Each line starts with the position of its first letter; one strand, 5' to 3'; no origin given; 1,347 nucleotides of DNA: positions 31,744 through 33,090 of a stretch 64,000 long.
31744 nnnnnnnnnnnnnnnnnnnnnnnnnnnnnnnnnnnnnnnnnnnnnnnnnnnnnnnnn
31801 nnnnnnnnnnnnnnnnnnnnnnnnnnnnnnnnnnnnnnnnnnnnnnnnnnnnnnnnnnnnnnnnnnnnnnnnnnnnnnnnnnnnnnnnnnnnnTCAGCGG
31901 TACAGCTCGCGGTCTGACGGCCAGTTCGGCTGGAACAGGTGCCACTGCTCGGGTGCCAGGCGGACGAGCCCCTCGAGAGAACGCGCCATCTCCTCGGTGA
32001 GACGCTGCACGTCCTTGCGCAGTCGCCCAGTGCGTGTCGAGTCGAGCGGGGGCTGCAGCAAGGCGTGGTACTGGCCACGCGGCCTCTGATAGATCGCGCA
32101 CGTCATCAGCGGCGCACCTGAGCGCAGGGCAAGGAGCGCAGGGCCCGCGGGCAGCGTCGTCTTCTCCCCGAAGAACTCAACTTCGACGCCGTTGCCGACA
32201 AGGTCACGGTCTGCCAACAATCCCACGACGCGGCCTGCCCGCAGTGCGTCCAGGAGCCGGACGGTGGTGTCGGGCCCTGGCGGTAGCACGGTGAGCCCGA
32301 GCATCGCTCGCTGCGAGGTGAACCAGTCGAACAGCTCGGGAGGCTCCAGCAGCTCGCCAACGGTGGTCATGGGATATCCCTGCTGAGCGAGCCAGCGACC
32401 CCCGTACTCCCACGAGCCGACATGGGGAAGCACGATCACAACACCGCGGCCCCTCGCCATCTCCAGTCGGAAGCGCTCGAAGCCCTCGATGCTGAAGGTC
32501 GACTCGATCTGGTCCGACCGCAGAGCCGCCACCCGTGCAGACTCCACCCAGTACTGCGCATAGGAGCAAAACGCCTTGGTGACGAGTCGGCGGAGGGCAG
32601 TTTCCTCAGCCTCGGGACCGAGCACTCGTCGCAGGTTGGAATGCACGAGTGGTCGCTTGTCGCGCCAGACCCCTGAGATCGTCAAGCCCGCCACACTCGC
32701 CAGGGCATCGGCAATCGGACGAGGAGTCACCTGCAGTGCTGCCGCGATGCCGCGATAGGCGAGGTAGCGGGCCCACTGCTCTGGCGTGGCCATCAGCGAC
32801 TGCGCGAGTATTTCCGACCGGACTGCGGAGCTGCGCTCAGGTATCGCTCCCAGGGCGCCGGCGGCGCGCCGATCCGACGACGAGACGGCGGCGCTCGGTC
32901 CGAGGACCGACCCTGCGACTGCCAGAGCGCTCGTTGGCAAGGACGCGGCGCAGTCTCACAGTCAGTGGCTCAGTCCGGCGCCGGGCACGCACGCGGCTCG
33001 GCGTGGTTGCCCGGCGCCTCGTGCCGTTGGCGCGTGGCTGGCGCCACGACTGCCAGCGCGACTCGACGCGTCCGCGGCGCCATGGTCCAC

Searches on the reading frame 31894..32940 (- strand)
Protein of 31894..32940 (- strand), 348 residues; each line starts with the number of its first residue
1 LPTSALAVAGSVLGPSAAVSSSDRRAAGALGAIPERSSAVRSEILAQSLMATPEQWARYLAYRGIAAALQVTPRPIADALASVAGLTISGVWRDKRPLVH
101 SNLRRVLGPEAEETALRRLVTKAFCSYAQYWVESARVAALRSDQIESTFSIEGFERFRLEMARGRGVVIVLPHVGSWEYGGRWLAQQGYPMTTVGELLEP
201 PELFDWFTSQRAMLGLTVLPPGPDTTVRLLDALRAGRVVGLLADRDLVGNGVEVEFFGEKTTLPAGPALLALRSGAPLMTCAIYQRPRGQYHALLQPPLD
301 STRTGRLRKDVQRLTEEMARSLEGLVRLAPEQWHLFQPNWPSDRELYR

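Call 8: search_protein_families(library=pfam, proteins=[window:31894-32940:-], max_evalue=0.01)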
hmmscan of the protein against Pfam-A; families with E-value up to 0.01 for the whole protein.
window:31894-32940:- (348 aa): 1 family
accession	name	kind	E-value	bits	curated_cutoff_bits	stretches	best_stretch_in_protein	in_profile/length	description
PF03279.18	Lip_A_acyltrans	-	5.5e-57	193.6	22.3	1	52-340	10-293/295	Bacterial lipid A biosynthesis acyltransferase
